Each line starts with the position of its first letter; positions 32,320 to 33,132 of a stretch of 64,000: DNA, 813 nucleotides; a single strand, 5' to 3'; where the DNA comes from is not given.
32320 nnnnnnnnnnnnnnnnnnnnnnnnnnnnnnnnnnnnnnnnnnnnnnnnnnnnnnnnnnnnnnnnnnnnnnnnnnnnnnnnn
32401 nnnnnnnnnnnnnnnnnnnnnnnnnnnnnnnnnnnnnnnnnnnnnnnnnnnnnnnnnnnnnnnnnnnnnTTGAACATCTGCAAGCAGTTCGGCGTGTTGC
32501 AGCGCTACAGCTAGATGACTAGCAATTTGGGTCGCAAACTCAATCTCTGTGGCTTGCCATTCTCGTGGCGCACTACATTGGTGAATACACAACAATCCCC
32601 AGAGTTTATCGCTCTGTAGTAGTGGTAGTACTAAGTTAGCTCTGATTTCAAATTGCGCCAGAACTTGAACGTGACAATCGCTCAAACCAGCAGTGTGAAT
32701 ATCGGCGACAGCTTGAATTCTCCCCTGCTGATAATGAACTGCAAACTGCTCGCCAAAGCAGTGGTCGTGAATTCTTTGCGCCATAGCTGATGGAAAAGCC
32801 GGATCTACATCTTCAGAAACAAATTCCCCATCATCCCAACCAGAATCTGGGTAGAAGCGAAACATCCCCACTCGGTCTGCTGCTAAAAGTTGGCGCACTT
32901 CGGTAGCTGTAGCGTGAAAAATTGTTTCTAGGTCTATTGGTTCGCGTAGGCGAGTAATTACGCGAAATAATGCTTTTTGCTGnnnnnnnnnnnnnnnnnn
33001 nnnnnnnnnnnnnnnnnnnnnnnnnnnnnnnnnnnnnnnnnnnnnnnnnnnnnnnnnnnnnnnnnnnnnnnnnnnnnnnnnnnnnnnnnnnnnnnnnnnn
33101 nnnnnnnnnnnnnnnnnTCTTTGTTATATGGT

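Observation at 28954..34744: Cyanobacteriochrome (DXCF) kinase phosphorelay adjacent to CpcS lyase and HEAT-repeat lyase-like genes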

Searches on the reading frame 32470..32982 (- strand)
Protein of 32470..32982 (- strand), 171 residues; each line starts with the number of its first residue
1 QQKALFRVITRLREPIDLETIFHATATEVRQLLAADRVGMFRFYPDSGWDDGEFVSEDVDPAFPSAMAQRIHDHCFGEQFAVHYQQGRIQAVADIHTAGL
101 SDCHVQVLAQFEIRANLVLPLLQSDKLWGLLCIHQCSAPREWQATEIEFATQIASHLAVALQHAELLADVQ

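Call 5: search_solved_structures(query=window:32470-32982:-, max_evalue=0.001, show_alignments=5)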
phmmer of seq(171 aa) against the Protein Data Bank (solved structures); distinct sequences matched with E-value up to 0.001: 57.
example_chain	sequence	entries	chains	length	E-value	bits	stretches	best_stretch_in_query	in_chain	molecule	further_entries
6oap_A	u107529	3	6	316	3.7e-46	160.4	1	4-167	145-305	Dual sensor histidine kinase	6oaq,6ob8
8k9o_A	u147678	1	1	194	5.2e-34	120.9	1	5-168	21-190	histidine kinase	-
6mgh_A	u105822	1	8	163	1.1e-33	119.8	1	17-163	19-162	miRFP670nano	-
3vv4_A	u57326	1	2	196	4.1e-33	118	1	11-166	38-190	Methyl-accepting chemotaxis protein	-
7lsc_A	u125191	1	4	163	4.5e-32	114.6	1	17-163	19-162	miRFP670nano3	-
2m7u_A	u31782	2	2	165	4.7e-32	114.5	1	11-166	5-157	Methyl-accepting chemotaxis protein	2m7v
4fof_A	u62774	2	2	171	5.2e-32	114.4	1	11-166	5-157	Methyl-accepting chemotaxis protein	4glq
6bhn_A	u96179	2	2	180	1.7e-31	112.7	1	2-171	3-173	Methyl-accepting chemotaxis sensory transducer with phytochrome sensor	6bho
7ckv_A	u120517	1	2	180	1.8e-31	112.6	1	18-168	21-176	RcaE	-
6p58_A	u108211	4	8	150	3e-31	111.9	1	17-162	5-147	Methyl-accepting chemotaxis protein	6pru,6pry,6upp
5zoh_A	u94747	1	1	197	5.1e-30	107.9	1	4-168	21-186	Methyl-accepting chemotaxis protein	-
5dfx_A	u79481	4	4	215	6.9e-30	107.5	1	17-169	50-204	Histidine kinase | Sensory transduction histidine kinase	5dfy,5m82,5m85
7lsd_A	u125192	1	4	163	2.5e-29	105.7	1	17-163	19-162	miRFP718nano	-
3w2z_A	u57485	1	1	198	3.5e-29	105.2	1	4-168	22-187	Methyl-accepting chemotaxis protein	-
6xhg_A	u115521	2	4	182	3.6e-26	95.4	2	37-168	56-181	JSC1_58120g3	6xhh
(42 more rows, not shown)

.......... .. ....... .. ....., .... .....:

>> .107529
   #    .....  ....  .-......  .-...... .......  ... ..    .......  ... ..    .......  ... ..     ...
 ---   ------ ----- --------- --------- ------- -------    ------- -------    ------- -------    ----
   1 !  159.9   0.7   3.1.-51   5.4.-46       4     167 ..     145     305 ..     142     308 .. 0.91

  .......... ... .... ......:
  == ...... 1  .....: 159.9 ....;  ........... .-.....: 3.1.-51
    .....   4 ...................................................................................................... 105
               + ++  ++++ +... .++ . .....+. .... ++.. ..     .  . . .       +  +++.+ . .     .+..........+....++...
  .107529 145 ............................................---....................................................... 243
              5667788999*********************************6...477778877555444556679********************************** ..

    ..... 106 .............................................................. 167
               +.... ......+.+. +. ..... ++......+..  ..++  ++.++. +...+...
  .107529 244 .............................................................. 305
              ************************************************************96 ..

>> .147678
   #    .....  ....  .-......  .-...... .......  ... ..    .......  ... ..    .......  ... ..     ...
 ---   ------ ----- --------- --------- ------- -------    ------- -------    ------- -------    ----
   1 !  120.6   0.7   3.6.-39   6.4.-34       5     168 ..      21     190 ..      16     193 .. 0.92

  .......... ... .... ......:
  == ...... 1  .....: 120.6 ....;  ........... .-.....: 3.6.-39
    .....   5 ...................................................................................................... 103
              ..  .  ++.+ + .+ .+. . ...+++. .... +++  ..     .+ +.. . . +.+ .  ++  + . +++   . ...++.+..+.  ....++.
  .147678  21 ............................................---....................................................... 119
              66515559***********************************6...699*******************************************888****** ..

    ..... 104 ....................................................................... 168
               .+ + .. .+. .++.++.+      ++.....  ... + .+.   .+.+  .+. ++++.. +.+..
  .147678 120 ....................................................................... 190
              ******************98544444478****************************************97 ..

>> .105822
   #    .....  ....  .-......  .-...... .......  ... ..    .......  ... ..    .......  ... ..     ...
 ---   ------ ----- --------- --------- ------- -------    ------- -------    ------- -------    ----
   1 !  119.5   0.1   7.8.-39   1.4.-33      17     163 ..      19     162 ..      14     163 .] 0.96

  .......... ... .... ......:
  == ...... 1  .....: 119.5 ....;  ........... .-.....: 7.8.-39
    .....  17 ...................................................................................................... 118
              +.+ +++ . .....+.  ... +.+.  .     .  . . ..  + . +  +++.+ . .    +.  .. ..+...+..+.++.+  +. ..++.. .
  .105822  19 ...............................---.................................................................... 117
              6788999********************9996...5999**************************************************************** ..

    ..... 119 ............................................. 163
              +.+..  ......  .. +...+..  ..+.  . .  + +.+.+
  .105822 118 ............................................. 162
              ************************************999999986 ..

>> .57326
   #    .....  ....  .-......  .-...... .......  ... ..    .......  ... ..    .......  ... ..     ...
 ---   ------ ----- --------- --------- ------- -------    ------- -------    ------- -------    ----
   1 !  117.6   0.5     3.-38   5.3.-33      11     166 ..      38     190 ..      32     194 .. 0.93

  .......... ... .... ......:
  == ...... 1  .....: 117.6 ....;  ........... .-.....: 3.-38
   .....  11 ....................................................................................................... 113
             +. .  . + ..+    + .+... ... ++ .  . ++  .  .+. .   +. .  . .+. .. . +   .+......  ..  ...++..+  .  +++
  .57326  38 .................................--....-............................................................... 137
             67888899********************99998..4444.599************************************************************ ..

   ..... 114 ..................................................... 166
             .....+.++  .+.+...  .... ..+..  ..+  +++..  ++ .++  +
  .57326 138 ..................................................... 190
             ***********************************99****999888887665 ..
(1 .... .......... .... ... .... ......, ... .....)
